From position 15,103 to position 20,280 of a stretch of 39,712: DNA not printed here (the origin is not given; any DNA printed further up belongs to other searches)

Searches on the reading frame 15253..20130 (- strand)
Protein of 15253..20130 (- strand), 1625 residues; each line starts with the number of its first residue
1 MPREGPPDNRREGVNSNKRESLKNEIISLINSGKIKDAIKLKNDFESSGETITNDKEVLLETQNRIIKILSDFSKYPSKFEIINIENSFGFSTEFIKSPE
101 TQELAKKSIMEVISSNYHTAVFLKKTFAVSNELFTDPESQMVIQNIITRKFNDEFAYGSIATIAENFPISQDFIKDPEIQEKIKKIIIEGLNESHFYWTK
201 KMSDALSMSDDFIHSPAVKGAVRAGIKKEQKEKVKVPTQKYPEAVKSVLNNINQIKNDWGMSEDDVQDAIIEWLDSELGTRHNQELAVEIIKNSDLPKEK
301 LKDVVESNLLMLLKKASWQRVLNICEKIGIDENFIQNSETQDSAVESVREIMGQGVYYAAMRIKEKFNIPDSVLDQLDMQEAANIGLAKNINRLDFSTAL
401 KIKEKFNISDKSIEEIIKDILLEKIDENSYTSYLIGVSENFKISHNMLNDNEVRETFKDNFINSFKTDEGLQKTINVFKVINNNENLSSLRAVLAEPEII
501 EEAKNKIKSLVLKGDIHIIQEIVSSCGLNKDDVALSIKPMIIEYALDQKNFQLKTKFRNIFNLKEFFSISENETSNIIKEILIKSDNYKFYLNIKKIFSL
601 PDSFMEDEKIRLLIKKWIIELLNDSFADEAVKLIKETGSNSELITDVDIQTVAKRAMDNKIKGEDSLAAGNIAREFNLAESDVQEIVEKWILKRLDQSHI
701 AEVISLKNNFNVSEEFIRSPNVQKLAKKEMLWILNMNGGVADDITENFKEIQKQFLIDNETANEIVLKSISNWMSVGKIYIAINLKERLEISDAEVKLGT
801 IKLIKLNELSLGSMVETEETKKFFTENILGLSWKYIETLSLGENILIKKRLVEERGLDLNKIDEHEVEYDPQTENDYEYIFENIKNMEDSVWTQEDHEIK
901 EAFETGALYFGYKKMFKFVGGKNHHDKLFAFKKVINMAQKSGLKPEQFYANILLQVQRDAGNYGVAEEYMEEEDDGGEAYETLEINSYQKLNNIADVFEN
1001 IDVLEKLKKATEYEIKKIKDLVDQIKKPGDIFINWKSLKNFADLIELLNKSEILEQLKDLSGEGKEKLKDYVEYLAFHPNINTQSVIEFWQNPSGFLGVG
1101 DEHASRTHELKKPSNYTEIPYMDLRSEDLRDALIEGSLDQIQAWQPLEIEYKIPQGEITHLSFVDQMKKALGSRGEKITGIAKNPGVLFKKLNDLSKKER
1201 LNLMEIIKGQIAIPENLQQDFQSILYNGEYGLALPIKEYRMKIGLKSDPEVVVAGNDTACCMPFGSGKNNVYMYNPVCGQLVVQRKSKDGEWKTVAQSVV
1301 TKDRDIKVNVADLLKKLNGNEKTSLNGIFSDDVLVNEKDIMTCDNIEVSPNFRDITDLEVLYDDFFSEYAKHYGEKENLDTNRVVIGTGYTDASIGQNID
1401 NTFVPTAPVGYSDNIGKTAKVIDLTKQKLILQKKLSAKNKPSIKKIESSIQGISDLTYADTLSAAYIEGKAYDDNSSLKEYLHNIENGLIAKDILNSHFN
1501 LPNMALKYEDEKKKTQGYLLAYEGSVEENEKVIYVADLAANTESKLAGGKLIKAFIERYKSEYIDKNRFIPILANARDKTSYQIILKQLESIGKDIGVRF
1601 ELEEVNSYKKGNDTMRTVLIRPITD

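Call 8: search_protein_families(library=pfam, proteins=[window:15253-20130:-], max_evalue=0.01)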
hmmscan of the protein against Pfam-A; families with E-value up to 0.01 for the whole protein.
window:15253-20130:- (1625 aa): 1 family
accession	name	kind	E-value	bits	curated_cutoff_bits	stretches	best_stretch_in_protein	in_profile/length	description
PF05155.20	G2P_X_C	-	0.0024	18.8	25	0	309-352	29-72/88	Replication-associated protein G2P C-terminal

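Call 89: search_protein_families(library=padloc, proteins=[window:15253-20130:-], max_evalue=0.01)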
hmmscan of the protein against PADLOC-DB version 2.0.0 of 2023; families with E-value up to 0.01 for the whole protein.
window:15253-20130:- (1625 aa): 0 families
